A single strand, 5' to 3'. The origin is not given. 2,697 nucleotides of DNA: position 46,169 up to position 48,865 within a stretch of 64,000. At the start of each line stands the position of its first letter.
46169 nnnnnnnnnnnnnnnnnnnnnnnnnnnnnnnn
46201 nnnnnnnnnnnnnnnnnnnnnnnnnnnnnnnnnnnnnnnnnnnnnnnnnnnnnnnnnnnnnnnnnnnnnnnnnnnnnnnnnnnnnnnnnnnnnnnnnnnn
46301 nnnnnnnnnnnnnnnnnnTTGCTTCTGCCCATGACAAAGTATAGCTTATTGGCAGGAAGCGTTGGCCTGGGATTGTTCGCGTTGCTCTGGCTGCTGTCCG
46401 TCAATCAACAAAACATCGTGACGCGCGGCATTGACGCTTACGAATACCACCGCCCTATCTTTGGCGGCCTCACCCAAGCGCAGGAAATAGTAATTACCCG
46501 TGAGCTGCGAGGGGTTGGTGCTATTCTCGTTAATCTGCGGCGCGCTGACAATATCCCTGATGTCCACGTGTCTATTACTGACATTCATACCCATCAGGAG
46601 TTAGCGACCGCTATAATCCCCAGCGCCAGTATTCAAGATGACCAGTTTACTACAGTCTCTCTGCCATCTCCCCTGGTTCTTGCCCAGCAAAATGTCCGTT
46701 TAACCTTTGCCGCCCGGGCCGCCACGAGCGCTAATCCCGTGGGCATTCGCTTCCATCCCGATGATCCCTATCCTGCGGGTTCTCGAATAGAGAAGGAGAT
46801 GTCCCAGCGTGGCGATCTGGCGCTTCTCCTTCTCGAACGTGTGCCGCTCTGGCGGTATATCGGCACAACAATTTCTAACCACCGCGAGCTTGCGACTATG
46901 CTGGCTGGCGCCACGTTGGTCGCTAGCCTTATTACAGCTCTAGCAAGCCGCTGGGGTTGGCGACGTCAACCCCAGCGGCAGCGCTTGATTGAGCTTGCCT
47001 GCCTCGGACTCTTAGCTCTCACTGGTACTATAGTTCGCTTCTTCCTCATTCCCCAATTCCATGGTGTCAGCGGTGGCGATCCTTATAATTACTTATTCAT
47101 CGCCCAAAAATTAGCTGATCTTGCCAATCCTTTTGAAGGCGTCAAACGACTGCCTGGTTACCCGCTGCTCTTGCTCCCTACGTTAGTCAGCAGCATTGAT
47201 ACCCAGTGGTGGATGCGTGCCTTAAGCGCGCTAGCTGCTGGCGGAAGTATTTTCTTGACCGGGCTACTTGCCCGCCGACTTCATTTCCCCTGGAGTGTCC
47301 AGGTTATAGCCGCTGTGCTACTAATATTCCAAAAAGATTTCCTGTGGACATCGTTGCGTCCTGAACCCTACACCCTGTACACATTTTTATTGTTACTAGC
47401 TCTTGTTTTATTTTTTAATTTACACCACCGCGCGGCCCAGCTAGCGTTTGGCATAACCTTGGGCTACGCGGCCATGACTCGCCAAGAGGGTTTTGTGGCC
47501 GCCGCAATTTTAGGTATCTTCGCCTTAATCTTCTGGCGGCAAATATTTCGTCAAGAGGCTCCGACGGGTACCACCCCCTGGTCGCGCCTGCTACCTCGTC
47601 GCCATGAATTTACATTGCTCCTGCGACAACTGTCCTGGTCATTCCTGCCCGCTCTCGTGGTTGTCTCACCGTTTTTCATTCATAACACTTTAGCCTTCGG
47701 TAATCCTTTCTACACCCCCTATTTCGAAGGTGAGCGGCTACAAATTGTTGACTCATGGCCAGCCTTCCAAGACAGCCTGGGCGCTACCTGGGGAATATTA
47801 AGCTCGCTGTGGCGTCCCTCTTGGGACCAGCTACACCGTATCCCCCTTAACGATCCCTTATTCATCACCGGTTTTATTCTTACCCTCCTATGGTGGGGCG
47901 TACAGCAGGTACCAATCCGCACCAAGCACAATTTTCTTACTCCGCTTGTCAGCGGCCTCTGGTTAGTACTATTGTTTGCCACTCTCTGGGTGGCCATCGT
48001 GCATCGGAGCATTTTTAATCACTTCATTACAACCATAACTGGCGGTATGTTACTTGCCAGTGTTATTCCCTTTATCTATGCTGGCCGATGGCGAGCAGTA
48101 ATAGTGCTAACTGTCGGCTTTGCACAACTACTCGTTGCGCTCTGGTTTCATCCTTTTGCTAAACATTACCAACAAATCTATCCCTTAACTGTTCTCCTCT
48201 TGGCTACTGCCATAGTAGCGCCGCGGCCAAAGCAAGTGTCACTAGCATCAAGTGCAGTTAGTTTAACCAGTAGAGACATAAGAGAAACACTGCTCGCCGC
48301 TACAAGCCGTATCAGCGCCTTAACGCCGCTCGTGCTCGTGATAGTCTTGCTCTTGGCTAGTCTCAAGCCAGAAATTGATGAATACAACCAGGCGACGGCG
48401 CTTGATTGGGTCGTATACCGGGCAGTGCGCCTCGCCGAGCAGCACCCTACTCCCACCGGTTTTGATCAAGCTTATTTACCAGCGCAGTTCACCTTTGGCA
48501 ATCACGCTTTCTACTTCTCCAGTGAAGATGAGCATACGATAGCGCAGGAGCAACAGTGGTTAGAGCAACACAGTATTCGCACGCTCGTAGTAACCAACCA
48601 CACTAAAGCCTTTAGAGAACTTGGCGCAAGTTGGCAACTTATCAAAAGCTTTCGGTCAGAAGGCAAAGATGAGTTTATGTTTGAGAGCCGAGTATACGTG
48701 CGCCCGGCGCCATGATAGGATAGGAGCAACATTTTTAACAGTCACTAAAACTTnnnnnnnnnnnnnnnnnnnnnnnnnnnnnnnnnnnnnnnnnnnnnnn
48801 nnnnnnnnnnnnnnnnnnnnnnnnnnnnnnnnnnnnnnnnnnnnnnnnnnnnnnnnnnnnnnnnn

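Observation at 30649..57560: A recurring soluble module of about 110 aa, shuffled to N-terminal, internal or C-terminal positions on at least seven GT-C proteins, with one standalone membrane-anchored copy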

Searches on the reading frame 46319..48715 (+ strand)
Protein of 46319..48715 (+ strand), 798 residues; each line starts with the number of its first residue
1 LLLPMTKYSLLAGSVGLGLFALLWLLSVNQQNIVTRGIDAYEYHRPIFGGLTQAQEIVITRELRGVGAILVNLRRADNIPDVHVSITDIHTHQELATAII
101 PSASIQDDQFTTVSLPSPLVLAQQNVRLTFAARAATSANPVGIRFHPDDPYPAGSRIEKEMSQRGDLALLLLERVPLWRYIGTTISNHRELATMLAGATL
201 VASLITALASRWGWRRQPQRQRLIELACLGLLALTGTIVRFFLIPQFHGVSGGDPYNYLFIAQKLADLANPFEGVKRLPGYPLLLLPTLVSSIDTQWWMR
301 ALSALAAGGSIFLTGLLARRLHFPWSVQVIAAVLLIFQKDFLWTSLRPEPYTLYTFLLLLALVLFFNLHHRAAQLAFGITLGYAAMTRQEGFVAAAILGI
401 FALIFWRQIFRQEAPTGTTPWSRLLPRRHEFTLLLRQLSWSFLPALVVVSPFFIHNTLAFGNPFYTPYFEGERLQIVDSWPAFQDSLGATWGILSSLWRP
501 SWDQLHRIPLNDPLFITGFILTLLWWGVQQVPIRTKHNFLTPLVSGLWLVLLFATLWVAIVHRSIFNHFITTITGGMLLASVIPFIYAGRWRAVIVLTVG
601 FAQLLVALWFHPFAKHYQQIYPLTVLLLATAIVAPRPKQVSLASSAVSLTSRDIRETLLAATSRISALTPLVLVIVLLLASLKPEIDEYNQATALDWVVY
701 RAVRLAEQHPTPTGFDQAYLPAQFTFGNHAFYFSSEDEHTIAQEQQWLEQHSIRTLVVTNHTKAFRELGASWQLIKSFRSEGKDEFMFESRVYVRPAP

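Call 4: search_protein_families(library=pfam, proteins=[window:46319-48715:+], max_evalue=0.1)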
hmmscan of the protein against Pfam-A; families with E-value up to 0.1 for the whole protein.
window:46319-48715:+ (798 aa): 0 families

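Call 48: search_protein_families(library=ncbifam, proteins=[window:46319-48715:+], max_evalue=0.01)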
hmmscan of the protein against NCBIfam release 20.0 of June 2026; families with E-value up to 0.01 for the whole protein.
window:46319-48715:+ (798 aa): 0 families

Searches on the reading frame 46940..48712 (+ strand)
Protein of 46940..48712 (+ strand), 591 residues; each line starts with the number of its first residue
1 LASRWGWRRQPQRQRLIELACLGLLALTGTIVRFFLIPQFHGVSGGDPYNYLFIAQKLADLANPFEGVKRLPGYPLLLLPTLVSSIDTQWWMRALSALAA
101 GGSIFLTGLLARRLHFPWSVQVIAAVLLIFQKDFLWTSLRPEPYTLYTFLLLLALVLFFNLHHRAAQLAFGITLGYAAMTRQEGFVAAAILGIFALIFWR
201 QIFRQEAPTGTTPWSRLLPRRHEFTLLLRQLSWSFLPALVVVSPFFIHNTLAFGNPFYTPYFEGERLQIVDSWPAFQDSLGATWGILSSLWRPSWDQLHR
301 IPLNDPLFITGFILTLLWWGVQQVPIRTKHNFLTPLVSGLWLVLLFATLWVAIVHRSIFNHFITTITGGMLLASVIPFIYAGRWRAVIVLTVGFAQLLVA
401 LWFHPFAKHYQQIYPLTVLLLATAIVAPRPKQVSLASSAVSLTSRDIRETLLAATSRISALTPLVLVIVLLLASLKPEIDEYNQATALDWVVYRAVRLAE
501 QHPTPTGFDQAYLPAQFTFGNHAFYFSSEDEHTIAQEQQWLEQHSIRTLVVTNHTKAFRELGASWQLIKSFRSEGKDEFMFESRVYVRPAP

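Call 76: search_solved_structures(query=window:46940-48712:+, max_evalue=1)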
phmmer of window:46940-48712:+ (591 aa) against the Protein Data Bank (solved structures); distinct sequences matched with E-value up to 1: 0.
